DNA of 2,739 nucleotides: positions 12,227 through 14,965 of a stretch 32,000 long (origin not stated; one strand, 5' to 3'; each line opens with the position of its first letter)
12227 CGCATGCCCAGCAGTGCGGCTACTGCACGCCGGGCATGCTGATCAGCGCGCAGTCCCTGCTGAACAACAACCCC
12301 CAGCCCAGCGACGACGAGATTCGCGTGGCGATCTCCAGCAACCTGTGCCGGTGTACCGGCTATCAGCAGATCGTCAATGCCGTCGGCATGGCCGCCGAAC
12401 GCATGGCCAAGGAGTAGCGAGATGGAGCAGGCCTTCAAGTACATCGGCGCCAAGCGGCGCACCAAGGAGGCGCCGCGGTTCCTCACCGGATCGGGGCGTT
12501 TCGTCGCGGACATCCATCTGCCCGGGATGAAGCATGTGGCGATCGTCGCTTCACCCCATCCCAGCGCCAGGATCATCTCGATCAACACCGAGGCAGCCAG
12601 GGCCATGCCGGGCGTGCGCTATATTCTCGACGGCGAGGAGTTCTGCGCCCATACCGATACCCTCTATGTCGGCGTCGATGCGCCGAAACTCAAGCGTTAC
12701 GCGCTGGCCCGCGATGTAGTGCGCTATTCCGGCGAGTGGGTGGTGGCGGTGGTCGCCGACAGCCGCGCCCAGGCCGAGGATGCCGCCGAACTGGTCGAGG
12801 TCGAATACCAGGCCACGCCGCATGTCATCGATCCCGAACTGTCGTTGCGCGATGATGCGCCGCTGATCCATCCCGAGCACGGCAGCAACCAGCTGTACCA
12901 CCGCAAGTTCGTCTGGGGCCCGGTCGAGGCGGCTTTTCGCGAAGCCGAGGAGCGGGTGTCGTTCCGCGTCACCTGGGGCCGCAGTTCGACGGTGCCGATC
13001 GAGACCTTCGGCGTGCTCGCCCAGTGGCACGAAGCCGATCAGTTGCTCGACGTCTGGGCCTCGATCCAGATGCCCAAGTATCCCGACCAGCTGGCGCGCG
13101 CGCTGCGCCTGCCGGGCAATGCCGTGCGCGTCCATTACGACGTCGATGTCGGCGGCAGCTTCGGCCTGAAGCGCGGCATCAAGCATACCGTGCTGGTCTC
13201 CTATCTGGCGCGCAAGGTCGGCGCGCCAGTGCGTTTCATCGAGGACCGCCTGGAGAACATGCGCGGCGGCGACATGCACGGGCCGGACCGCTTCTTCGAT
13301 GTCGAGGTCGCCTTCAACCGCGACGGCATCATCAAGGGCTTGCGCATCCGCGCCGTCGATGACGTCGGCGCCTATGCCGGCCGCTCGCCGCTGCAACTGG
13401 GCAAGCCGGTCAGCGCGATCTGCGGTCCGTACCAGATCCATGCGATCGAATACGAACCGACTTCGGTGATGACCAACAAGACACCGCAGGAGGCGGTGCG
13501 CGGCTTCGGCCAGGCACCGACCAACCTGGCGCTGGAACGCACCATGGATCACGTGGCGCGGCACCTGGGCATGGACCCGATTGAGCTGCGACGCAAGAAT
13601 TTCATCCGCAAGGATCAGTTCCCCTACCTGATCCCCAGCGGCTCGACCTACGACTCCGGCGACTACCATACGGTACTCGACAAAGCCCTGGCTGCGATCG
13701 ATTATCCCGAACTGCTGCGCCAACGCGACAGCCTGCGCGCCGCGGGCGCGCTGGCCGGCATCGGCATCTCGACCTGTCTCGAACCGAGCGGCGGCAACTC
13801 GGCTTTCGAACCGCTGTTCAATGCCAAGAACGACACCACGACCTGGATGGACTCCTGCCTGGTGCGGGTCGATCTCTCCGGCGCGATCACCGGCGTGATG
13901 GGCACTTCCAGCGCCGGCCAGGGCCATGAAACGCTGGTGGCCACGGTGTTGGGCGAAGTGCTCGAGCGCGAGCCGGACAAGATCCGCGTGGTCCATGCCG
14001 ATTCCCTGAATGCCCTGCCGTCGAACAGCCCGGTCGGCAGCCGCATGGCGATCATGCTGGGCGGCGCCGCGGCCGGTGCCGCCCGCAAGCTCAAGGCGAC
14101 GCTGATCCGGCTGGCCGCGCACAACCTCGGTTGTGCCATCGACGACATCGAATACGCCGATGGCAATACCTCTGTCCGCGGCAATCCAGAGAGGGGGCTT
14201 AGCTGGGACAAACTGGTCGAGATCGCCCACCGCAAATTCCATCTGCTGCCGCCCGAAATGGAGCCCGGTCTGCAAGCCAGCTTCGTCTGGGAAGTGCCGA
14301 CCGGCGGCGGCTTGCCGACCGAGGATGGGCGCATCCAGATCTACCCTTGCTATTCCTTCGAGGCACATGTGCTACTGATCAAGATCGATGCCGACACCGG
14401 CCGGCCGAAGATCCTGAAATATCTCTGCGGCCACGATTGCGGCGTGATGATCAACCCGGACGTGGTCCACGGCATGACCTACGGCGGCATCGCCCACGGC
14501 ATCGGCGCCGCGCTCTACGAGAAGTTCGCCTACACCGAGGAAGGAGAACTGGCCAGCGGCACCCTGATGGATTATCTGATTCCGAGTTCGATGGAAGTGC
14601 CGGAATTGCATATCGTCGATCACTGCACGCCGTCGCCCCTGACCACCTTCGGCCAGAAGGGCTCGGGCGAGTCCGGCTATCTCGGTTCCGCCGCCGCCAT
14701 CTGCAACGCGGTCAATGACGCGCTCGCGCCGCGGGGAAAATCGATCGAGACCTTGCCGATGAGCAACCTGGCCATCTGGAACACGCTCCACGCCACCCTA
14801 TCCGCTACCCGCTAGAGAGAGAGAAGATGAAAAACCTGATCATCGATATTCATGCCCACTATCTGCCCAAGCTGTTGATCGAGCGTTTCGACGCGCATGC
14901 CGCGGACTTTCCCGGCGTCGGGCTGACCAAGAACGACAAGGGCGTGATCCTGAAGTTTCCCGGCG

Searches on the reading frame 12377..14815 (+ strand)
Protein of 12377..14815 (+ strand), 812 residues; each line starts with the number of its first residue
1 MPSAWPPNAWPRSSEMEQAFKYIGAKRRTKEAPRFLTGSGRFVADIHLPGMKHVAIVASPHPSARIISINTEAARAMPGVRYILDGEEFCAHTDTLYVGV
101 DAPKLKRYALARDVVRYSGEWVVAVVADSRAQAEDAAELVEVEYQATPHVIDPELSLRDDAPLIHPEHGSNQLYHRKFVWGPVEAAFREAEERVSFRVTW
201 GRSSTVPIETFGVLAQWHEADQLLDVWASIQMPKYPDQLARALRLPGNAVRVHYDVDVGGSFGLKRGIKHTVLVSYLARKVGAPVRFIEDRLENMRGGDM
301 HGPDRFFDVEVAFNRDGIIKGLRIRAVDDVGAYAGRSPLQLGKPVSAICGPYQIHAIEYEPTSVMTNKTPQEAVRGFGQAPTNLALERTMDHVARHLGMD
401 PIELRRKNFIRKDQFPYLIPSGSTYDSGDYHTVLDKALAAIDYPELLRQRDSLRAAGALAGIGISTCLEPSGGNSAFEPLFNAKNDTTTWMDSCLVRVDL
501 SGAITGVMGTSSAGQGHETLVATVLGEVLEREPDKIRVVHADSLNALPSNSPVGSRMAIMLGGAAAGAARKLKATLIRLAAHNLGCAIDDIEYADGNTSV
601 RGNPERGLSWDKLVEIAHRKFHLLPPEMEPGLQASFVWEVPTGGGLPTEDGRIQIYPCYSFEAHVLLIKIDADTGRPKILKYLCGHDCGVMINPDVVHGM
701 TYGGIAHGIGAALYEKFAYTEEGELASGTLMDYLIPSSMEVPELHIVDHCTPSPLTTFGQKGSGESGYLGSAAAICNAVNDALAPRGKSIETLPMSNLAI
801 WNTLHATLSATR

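Call 15: search_protein_families(library=pfam, proteins=[window:12377-14815:+])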
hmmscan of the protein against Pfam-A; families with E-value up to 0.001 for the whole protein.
window:12377-14815:+ (812 aa): 3 families
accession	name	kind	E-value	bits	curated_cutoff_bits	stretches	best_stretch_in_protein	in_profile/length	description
PF20256.3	MoCoBD_2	-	3.1e-64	217.7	27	1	436-742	1-283/283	Molybdopterin cofactor-binding domain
PF02738.23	MoCoBD_1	-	3.1e-64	216.8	27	1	164-409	1-244/244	Molybdopterin cofactor-binding domain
PF01315.27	Ald_Xan_dh_C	-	1.4e-25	90.2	31.3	1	37-147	1-109/110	Aldehyde oxidase and xanthine dehydrogenase, a/b hammerhead domain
